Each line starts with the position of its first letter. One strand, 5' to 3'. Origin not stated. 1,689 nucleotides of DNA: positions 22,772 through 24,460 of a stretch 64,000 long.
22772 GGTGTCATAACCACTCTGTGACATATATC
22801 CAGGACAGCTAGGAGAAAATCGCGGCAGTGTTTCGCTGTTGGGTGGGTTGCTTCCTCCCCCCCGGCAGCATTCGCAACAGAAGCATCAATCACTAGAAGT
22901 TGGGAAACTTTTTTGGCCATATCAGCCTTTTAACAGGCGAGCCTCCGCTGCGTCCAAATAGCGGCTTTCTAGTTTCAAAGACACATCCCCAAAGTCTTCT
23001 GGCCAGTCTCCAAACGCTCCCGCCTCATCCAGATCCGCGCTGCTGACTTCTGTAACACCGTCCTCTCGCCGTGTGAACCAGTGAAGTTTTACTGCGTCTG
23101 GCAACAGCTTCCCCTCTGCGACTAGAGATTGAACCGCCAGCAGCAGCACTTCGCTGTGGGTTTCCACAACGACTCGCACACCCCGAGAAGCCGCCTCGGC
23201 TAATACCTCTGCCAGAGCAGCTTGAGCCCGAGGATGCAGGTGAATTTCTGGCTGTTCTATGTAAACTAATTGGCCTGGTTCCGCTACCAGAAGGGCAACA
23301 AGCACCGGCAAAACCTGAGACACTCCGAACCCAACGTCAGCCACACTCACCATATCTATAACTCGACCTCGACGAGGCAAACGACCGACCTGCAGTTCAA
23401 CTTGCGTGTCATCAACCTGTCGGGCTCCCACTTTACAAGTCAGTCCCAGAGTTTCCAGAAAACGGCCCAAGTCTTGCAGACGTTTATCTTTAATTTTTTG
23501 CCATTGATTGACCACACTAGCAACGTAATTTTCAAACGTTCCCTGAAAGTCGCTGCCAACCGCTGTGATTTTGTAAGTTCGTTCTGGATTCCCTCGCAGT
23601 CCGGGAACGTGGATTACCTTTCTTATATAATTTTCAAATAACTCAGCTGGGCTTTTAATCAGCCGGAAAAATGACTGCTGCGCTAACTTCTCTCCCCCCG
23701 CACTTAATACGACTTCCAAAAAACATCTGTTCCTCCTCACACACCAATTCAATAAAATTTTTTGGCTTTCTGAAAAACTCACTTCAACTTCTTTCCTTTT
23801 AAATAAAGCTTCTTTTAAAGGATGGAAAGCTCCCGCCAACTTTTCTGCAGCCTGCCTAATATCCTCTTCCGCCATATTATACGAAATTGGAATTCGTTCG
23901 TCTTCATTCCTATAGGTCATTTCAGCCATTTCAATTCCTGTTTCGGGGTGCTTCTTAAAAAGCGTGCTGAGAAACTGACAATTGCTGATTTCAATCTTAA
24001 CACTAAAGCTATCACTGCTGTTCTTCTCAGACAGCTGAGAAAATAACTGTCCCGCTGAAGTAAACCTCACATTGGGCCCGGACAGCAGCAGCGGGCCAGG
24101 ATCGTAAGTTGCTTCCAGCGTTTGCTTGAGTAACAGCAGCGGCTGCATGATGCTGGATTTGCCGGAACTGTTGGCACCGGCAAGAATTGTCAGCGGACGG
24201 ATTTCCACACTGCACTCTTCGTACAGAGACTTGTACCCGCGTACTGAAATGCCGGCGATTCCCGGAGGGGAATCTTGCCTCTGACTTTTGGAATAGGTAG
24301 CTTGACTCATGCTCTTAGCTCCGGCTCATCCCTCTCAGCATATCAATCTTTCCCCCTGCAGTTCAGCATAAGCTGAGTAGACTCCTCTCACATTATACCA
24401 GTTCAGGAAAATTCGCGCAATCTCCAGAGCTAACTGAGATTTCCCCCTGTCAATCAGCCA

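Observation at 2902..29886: MITE-like family A: about 8 copies of a 105-170 bp element with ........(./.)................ termini and a perfect internal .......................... hairpin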

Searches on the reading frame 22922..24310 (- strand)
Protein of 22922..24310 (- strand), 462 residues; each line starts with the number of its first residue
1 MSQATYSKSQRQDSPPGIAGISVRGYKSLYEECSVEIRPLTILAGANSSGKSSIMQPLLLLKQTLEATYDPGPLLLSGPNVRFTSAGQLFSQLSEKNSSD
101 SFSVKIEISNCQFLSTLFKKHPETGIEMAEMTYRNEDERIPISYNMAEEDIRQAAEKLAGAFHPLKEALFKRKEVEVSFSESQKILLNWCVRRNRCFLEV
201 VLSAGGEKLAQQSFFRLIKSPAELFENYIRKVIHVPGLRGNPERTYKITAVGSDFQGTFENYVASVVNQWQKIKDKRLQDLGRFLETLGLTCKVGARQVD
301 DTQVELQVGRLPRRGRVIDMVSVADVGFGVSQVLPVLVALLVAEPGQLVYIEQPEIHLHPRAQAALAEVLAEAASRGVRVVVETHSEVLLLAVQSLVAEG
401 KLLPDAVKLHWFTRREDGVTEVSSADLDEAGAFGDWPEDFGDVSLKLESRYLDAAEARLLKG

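Call 73: search_protein_families(library=pfam, proteins=[window:22922-24310:-], max_evalue=0.0001)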
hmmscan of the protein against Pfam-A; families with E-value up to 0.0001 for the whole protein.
window:22922-24310:- (462 aa): 2 families
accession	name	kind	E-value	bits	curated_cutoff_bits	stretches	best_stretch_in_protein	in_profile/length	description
PF13304.12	AAA_21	-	4.9e-26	92.9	27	1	40-390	1-303/304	AAA domain, putative AbiEii toxin, Type IV TA system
PF13175.12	AAA_15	-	1.7e-22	81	32.1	2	295-387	279-371/374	AAA ATPase domain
